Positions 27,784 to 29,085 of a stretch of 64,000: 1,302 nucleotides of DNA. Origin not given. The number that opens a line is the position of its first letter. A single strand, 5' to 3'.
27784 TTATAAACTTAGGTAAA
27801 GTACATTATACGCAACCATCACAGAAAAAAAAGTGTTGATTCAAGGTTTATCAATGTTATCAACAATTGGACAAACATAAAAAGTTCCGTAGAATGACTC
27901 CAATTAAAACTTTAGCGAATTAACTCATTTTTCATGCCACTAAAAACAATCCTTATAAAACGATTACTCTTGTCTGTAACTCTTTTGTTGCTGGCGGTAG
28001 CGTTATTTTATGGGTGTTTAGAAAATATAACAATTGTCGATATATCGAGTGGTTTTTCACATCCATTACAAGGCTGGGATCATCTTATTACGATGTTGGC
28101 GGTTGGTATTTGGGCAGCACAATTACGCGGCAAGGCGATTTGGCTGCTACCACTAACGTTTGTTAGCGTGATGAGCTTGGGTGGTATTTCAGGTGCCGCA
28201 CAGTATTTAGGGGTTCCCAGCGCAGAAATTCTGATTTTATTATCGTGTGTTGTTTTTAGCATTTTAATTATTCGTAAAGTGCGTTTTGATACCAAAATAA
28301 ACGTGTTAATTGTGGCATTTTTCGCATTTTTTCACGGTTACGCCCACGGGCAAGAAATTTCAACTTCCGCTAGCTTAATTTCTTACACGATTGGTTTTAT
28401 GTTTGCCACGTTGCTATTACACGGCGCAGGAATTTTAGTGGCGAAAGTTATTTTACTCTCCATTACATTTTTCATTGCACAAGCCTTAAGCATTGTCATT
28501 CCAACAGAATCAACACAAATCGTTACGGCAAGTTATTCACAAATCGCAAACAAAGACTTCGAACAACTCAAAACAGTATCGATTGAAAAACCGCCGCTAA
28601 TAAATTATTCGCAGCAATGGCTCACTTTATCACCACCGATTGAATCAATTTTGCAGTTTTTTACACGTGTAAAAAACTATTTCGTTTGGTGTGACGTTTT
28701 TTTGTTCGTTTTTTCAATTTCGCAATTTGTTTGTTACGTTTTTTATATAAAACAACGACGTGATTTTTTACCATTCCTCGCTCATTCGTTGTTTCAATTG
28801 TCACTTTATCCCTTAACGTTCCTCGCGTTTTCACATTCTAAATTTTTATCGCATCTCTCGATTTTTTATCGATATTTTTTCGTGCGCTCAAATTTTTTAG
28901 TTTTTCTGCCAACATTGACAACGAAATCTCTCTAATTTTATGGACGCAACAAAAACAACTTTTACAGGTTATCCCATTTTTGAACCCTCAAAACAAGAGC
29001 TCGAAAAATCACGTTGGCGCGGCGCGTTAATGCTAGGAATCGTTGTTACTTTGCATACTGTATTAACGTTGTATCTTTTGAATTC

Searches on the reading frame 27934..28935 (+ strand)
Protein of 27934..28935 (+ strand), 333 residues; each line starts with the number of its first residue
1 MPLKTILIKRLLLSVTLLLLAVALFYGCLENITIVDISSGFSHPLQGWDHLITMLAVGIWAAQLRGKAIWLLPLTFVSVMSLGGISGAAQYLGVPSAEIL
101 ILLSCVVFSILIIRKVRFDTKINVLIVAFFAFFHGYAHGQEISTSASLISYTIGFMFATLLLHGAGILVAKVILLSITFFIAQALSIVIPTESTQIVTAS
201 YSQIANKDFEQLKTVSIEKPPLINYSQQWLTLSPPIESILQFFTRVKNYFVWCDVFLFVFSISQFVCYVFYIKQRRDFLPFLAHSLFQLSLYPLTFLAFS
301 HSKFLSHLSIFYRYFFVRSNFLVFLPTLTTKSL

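Call 49: search_protein_families(library=pfam, proteins=[window:27934-28935:+], max_evalue=0.01)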
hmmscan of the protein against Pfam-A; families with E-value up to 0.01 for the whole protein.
window:27934-28935:+ (333 aa): 2 families
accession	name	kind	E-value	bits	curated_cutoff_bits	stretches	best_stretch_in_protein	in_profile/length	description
PF04955.18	HupE_UreJ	-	1.8e-41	142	23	1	37-174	22-158/179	HupE / UreJ protein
PF13795.12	HupE_UreJ_2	-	0.0003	20.9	24.5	1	38-184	3-151/156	HupE / UreJ protein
